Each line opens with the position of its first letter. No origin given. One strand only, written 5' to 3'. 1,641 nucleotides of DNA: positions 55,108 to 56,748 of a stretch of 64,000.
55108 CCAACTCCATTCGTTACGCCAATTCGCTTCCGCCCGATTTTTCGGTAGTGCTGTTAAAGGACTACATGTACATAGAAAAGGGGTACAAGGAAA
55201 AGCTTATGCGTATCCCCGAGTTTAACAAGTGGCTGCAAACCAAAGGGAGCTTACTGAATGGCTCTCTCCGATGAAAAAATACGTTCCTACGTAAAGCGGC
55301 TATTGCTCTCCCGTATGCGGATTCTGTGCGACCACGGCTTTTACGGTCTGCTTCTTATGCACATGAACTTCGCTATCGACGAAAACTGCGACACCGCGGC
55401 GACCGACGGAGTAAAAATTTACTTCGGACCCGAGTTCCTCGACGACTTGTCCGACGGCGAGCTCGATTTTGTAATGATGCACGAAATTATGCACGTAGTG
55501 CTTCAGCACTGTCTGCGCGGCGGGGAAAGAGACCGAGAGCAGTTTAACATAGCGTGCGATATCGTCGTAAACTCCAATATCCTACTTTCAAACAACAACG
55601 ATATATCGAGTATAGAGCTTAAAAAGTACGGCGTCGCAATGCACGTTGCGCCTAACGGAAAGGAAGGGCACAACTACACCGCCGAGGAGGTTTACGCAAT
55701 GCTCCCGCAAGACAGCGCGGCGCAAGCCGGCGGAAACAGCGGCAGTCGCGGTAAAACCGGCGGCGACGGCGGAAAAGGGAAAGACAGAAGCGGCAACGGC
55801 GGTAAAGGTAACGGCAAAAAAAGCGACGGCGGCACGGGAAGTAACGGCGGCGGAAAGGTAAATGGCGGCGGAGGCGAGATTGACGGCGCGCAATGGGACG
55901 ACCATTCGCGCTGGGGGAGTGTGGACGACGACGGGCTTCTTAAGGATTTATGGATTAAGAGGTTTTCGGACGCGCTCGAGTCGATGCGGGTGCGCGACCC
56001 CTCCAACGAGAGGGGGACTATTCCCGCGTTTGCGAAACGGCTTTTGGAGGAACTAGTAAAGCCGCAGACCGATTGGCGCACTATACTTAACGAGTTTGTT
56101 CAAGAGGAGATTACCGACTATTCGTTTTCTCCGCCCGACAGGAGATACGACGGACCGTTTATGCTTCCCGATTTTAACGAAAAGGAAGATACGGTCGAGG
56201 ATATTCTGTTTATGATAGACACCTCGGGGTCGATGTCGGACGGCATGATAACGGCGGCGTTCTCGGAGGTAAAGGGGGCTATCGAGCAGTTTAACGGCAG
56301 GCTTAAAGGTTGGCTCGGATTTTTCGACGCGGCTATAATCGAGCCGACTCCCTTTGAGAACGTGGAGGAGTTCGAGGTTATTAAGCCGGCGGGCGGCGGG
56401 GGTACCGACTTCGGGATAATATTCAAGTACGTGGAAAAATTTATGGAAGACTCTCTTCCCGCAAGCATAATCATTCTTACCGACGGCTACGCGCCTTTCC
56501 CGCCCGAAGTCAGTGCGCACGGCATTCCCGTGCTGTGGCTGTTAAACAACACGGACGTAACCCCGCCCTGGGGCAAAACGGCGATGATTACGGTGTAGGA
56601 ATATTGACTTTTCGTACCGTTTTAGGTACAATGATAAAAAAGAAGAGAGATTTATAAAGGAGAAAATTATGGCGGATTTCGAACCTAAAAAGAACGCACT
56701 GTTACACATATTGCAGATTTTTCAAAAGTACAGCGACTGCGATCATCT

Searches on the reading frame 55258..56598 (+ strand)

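Call 20: search_protein_families(library=pfam, proteins=[window:55258-56598:+], max_evalue=0.001)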
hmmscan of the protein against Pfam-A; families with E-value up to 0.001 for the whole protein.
window:55258-56598:+ (446 aa): 4 families
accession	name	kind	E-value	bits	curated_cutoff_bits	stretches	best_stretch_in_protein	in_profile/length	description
PF13203.12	DUF2201_N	-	8.5e-37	127.7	23.2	1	15-297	6-255/271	Putative metallopeptidase domain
PF09967.15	DUF2201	-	3.6e-13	50.2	26.4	1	318-444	3-122/123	VWA-like domain (DUF2201)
PF13519.12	VWA_2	-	0.00024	22.1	27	0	316-410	1-106/107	von Willebrand factor type A domain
PF05762.20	VWA_CoxE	-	0.00065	19.6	26.4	0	301-418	43-167/222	VWA domain containing CoxE-like protein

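Call 63: search_protein_families(library=padloc, proteins=[window:55258-56598:+], max_evalue=0.01)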
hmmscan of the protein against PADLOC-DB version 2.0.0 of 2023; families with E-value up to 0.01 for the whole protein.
window:55258-56598:+ (446 aa): 0 families
